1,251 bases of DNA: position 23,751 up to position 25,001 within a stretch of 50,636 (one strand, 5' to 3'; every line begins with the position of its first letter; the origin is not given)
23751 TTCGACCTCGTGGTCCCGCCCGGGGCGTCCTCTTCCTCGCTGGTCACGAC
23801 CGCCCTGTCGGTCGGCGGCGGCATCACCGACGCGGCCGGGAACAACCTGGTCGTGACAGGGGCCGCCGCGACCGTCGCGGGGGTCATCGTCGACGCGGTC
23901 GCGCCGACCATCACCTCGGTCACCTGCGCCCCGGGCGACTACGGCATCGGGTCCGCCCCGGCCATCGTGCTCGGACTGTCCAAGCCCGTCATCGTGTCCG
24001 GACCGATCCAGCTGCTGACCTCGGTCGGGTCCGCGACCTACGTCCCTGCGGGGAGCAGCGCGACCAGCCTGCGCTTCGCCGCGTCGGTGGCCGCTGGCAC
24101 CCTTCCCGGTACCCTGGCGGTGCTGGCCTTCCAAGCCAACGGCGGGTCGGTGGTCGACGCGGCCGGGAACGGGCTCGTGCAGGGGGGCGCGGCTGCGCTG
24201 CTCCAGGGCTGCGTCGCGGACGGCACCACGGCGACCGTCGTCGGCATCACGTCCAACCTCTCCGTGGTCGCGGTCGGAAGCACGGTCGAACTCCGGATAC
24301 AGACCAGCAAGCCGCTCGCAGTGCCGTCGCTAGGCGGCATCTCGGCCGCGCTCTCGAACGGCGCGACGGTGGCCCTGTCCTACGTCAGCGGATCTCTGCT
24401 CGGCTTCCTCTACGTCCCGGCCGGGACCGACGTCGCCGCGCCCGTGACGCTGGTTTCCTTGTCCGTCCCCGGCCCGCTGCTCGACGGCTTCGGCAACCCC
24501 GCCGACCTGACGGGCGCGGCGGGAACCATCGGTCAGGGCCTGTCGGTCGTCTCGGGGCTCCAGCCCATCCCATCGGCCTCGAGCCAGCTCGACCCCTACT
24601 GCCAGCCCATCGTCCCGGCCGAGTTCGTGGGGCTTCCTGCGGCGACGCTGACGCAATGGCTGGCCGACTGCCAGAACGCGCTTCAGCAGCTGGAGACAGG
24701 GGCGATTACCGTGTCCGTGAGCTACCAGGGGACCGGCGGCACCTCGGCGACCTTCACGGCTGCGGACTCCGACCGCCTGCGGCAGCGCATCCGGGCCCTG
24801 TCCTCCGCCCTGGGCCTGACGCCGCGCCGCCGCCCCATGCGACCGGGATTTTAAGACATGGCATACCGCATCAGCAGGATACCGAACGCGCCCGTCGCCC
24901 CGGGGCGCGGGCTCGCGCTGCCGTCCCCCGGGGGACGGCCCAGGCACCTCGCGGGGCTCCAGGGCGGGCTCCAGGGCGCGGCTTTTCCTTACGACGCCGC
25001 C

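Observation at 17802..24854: Giant ORF in the gpW slot: beta-helix plus about 12 Ig-like repeats fused to a gpW-like head-tail joining domain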

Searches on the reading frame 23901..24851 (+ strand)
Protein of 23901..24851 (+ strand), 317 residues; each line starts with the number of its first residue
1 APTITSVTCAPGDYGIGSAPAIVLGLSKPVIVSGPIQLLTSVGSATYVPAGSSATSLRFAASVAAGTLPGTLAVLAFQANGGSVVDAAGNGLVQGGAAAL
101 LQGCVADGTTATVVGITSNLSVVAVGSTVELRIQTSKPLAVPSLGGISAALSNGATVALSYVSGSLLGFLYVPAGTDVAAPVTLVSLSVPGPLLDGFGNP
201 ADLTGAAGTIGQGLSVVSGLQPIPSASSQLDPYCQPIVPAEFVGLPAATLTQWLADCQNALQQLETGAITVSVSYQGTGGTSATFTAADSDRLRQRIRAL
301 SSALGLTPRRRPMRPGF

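Call 77: predict_structure(alignment_id=A7)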
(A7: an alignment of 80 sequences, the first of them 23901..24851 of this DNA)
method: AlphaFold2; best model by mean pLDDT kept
length: 317 residues; sequences in the alignment: 80
mean_pLDDT: 74.5   pTM: 0.38
mean pLDDT of the five models: 74.5, 74.0, 72.0, 70.8, 70.5
residues with pLDDT >= 90: 97; 70-90: 130; 50-70: 32; < 50: 58
segments of 3 or more residues with pLDDT < 50: 96-125, 205-232
pLDDT, mean of each block of 10 residues (from residue 1): 90 84 94 92 90 93 77 82 92 57 34 31 56 72 74 83 76 66 76 73 47 29 40 70 93 96 93 77 88 95 89 77
secondary structure, 60 per line:
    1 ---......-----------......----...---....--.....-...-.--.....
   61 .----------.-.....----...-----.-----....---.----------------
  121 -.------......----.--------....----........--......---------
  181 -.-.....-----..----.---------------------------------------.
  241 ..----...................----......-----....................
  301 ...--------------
elements in order: E4-9 E21-26 E31-33 E37-40 E43-47 E56-61 E74-78 E83-85 H97-100 E129-134 E148-151 E156-163 E166-171 E184-188 H247-265 E270-275 E281-286 H287-303

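Call 80: fold_search(model_id=the predicted structure, library=pdb)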
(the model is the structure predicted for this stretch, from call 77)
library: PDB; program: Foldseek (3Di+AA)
matches with E <= 10: 1275; with E <= 0.001: 0
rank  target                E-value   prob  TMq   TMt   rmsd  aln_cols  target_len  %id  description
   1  7dm0_A                4.7e-03  0.75  0.16  0.25  17.7       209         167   12  Biofilm associated protein - C region (released 2021-12-15)
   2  6gcu_A                9.6e-03  0.87  0.18  0.09  16.2       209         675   14  MET receptor in complex with InlB internalin domain and DARPin A3A (released 2019-05-15)
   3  5lsp_A                1.0e-02  0.57  0.14  0.19  16.9       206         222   14  107_A07 Fab in complex with fragment of the Met receptor (released 2017-09-13)
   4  4fxu_A                1.2e-02  0.72  0.19  0.27  12.6       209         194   13  Crystallographic structure of trimeric riboflavin synthase from Brucella abortus (released 2014-03-12)
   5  4e0f_B                1.4e-02  0.72  0.21  0.28  12.4       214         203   14  Crystallographic structure of trimeric Riboflavin Synthase from Brucella abortus in complex with riboflavin (released 2013-10-16)
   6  2uzy_D                1.9e-02  0.80  0.17  0.09  15.7       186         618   14  Structure of the human receptor tyrosine kinase Met in complex with the Listeria monocytogenes invasion protein inlb:  (released 2007-08-07)
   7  2yn3_C                2.2e-02  0.38  0.17  0.19  19.8       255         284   16  Structural insight into the giant calcium-binding adhesin SiiE: implications for the adhesion of Salmonella enterica t (released 2013-04-03)
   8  2uzy_B                3.2e-02  0.72  0.17  0.09  15.7       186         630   13  Structure of the human receptor tyrosine kinase Met in complex with the Listeria monocytogenes invasion protein inlb:  (released 2007-08-07)
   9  6uup_A                3.4e-02  0.30  0.17  0.21  15.2       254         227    9  Structure of anti-hCD33 conditional scFv (released 2020-11-04)
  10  6uup_D                3.7e-02  0.30  0.17  0.22  14.5       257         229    8  Structure of anti-hCD33 conditional scFv (released 2020-11-04)
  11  5l7n                  3.9e-02  0.38  0.15  0.14  17.2       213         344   12  Plexin A1 extracellular fragment, domains 7-10 (IPT3-IPT6) (released 2017-03-15)
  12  5wob_W                4.4e-02  0.38  0.19  0.27  13.6       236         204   10  Crystal Structure Analysis of Fab1-Bound Human Insulin Degrading Enzyme (IDE) in Complex with Insulin (released 2018-04-18)
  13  9ipc_B                4.9e-02  0.28  0.15  0.12  13.2       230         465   13  Poly-alanine model for LH-type bispecific diabody Ex3 composed of 528 and OKT3 Fvs in ternary complex with sEGFR and C (released 2025-05-28)
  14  6lyy_B                4.9e-02  0.25  0.15  0.20  13.9       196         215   11  Cryo-EM structure of the human MCT1/Basigin-2 complex in the presence of anti-cancer drug candidate AZD3965 in the out (released 2020-12-23)
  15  6lz0_B                5.5e-02  0.23  0.15  0.20  14.5       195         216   11  Cryo-EM structure of human MCT1 in complex with Basigin-2 in the presence of lactate (released 2020-12-23)
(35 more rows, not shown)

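Call 82: fold_search(model_id=the predicted structure, library=viral)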
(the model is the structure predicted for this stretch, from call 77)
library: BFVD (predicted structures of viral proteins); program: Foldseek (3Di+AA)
matches with E <= 10: 662; with E <= 0.001: 1
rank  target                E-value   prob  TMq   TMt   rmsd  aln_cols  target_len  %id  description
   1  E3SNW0                2.4e-04  1.00  0.24  0.36   3.9       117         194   21  S-layer domain protein [Prochlorococcus phage P-SSM7]
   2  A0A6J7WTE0            3.0e-03  0.92  0.21  0.13  18.3       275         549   13  Glycine-rich domain-containing protein [uncultured Caudovirales phage]
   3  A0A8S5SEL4            4.9e-03  0.91  0.22  0.27  18.6       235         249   15  Uncharacterized protein [Myoviridae sp. ct8mY9]
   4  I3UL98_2              7.5e-03  0.21  0.12  0.04  26.7       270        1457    9  (no name in the UniProt tables at hand)
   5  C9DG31                1.0e-02  0.25  0.15  0.11  20.3       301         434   11  Uncharacterized protein [Delftia phage PhiW-14]
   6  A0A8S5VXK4            1.1e-02  0.35  0.18  0.17  27.8       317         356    8  (no name in the UniProt tables at hand)
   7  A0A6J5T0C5            1.2e-02  0.25  0.15  0.13  15.7       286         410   10  Uncharacterized protein [uncultured Caudovirales phage]
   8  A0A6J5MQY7            1.2e-02  0.20  0.17  0.13  24.9       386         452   13  Collagen triple helix repeat [uncultured Caudovirales phage]
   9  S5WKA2                1.3e-02  0.23  0.16  0.12  19.7       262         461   13  Uncharacterized protein [Pseudomonas phage PaBG]
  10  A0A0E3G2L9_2          1.5e-02  0.20  0.12  0.04  20.9       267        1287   12  Uncharacterized protein [Synechococcus phage ACG-2014f]
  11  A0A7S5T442            1.7e-02  0.84  0.21  0.13  17.0       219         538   10  (no name in the UniProt tables at hand)
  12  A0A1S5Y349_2          1.8e-02  0.06  0.09  0.05  27.0       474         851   11  DUF2341-containing protein [uncultured archaeal virus]
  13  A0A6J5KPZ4            2.1e-02  0.16  0.11  0.11  18.6       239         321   13  PASTA domain-containing protein [uncultured Caudovirales phage]
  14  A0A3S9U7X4            2.2e-02  0.14  0.12  0.12  15.2       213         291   16  Uncharacterized protein [Pantoea phage vB_PagS_AAS23]
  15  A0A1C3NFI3            2.4e-02  0.89  0.22  0.14  16.8       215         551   10  (no name in the UniProt tables at hand)
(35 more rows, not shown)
